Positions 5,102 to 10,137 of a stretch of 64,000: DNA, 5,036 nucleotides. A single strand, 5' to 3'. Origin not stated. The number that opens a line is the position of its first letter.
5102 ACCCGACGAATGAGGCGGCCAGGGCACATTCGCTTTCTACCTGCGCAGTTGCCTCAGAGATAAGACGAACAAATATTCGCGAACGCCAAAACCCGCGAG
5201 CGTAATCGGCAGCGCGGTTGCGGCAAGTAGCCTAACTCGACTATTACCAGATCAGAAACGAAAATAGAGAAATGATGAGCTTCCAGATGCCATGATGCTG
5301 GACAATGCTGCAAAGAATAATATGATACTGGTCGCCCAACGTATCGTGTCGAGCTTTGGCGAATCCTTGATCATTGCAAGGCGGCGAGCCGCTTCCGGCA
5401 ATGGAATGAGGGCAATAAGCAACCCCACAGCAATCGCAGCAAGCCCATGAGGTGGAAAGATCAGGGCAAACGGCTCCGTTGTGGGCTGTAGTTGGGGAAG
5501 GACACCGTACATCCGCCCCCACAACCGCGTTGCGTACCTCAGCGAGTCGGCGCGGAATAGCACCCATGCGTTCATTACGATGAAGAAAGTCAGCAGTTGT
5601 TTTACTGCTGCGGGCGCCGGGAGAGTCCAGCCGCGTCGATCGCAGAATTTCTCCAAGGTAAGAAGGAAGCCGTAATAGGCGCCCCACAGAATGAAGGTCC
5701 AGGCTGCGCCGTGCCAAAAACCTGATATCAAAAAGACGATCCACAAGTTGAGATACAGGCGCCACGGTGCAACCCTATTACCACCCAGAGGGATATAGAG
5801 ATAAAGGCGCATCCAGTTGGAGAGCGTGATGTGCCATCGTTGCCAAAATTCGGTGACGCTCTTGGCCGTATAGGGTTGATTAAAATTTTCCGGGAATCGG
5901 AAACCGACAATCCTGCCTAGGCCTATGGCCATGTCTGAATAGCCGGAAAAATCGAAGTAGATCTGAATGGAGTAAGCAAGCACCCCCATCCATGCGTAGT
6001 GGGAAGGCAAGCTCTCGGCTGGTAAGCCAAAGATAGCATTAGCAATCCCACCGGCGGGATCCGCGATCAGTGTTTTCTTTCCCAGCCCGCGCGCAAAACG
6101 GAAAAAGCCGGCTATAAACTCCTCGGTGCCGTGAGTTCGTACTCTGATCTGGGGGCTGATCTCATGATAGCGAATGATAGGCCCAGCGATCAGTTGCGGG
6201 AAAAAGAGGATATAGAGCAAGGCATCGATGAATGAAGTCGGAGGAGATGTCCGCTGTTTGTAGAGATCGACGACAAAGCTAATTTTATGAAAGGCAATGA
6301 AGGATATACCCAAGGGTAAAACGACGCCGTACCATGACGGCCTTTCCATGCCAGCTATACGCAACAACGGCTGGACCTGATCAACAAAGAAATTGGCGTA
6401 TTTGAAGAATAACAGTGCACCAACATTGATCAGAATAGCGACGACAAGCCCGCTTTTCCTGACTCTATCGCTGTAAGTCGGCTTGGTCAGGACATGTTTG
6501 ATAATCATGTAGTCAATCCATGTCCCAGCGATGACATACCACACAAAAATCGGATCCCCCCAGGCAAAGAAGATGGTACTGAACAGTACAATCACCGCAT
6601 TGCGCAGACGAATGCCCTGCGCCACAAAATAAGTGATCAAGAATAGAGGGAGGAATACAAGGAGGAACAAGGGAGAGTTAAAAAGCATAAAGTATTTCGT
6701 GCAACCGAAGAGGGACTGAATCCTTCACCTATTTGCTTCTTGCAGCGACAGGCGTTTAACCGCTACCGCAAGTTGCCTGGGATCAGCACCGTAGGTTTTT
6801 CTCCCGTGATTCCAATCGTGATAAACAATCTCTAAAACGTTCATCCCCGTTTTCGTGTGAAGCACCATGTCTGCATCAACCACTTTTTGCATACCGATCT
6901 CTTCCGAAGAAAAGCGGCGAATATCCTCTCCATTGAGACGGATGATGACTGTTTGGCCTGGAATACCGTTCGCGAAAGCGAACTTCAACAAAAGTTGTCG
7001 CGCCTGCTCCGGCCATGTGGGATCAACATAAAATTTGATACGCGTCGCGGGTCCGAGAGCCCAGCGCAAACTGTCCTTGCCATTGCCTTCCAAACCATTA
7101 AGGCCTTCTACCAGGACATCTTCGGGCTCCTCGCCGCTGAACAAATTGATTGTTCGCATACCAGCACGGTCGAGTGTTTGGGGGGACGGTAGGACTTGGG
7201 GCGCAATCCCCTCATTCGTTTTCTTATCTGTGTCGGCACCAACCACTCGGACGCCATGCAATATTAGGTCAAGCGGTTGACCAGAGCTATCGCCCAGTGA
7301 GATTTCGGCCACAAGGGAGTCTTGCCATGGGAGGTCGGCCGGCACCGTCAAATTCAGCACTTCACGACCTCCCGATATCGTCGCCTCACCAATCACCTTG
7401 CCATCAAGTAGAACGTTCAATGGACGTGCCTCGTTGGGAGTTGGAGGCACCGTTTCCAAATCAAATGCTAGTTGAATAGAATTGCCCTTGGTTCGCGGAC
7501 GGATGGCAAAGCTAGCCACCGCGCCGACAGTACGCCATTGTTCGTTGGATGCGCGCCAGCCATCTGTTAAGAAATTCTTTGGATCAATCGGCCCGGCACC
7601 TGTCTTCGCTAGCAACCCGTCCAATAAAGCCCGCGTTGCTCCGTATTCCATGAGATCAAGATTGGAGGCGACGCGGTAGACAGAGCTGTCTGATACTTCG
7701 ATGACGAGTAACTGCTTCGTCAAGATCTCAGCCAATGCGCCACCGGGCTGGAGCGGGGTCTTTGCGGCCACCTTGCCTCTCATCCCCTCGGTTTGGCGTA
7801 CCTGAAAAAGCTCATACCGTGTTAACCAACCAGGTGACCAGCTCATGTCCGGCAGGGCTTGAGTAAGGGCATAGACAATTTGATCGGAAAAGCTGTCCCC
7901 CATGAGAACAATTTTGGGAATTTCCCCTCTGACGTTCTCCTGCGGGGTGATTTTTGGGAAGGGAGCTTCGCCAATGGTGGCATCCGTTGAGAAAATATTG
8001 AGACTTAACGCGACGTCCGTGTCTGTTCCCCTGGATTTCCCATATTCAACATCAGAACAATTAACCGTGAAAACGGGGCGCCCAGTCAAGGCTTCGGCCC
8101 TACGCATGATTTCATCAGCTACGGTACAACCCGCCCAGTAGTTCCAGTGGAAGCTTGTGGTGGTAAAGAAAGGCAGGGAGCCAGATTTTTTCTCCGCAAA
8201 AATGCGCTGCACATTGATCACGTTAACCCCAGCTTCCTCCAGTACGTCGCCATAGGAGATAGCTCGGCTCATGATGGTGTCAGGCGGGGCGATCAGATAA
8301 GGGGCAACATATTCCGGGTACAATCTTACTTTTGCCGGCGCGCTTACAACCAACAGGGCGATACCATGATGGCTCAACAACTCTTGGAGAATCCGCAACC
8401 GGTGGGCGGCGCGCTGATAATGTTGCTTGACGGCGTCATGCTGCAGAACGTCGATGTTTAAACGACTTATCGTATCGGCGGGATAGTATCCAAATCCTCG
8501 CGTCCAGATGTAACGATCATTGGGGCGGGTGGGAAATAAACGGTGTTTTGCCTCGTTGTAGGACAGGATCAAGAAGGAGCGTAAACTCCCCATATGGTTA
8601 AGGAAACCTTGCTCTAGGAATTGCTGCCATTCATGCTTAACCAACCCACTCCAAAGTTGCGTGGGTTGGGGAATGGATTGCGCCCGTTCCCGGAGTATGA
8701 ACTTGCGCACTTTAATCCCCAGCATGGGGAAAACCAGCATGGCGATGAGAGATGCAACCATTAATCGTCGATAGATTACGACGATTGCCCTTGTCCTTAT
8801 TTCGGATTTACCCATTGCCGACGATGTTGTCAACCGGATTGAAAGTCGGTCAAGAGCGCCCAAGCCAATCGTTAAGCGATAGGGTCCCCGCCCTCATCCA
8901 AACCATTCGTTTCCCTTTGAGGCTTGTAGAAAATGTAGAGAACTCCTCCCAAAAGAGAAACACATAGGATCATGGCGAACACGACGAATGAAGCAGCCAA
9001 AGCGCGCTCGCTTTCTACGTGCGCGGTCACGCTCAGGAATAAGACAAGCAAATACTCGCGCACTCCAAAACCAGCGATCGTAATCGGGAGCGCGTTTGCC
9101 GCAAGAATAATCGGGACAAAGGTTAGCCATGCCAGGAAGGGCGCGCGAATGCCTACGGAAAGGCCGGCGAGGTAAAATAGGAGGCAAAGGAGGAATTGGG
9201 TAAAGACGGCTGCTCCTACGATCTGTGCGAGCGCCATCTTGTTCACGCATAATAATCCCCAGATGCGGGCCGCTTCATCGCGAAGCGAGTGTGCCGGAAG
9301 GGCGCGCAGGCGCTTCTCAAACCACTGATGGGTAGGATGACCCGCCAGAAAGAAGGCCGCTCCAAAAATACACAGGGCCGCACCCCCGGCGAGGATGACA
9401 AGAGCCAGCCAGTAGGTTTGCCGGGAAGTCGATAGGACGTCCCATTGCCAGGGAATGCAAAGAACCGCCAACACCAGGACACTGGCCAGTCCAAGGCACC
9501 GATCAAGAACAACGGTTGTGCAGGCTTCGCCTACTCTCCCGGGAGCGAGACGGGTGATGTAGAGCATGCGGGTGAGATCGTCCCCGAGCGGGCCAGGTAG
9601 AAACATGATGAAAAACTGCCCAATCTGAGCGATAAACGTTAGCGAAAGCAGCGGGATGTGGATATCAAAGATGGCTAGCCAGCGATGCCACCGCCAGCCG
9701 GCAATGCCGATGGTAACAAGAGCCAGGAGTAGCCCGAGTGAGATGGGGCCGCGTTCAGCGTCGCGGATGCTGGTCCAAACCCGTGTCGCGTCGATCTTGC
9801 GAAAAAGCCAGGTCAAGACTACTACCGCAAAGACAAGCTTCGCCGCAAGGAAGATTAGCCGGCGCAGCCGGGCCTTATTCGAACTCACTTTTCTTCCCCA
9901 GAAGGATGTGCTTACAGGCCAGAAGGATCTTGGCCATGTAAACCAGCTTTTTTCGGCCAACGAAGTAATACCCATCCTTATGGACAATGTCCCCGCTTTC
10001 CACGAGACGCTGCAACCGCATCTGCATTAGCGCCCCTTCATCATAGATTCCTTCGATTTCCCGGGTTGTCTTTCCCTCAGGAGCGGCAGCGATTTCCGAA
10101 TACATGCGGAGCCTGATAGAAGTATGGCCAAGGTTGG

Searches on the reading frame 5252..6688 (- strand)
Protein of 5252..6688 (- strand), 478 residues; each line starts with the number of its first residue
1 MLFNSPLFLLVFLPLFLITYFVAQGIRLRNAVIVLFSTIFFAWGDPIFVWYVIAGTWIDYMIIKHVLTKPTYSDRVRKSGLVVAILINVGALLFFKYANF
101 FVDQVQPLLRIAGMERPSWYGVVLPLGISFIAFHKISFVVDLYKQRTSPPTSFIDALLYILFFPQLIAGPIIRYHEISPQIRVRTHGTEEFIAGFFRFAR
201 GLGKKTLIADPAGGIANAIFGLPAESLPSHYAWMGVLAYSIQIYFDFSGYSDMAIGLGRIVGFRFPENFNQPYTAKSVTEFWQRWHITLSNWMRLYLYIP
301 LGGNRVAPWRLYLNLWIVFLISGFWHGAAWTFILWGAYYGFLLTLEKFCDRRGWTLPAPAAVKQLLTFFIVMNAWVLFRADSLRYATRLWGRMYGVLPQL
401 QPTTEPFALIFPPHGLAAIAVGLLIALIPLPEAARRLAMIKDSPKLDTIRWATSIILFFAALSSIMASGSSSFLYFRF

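Call 10: search_protein_families(library=pfam, proteins=[window:5252-6688:-], max_evalue=0.001)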
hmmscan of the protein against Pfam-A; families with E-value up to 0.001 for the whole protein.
window:5252-6688:- (478 aa): 2 families
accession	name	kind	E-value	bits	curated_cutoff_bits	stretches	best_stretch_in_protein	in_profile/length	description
PF03062.24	MBOAT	-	9.3e-33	114.3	27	1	116-375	56-325/337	MBOAT, membrane-bound O-acyltransferase family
PF13813.11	MBOAT_2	-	2.3e-06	28.2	25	1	266-329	2-67/85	Membrane bound O-acyl transferase family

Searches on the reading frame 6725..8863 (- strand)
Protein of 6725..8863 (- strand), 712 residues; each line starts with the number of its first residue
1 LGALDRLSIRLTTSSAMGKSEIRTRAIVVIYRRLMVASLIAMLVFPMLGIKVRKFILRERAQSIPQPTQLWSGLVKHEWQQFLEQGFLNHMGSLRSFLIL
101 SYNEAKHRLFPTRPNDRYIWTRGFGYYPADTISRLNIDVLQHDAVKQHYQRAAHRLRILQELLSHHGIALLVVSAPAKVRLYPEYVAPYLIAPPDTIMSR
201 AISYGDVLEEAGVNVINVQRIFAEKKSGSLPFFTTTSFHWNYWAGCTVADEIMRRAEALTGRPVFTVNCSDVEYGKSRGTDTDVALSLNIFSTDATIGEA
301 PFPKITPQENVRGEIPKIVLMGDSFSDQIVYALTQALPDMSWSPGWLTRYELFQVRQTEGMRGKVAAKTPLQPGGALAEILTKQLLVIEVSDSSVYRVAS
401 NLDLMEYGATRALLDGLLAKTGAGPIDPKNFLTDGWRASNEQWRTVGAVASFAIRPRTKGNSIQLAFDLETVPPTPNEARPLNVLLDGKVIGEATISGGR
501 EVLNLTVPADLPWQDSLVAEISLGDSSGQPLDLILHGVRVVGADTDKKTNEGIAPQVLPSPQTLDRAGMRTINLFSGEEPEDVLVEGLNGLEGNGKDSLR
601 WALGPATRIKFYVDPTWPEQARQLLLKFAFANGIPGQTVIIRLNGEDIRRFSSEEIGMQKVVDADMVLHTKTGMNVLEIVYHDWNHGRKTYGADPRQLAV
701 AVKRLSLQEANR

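Call 10: search_protein_families(library=pfam, proteins=[window:6725-8863:-], max_evalue=0.001)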
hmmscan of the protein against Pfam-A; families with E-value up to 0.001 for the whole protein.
window:6725-8863:- (712 aa): 1 family
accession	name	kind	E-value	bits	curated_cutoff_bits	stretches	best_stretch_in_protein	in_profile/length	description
PF16822.11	ALGX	-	2.9e-14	53.8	26.5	1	141-337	17-223/268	SGNH hydrolase-like domain, acetyltransferase AlgX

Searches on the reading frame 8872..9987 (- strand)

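Call 10: search_protein_families(library=pfam, proteins=[window:8872-9987:-], max_evalue=0.001)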
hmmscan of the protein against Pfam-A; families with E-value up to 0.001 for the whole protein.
window:8872-9987:- (371 aa): 1 family
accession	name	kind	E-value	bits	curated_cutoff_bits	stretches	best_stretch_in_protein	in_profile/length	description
PF03706.18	LPG_synthase_TM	-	1.4e-32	113.8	33.4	1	48-346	2-300/302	Lysylphosphatidylglycerol synthase TM region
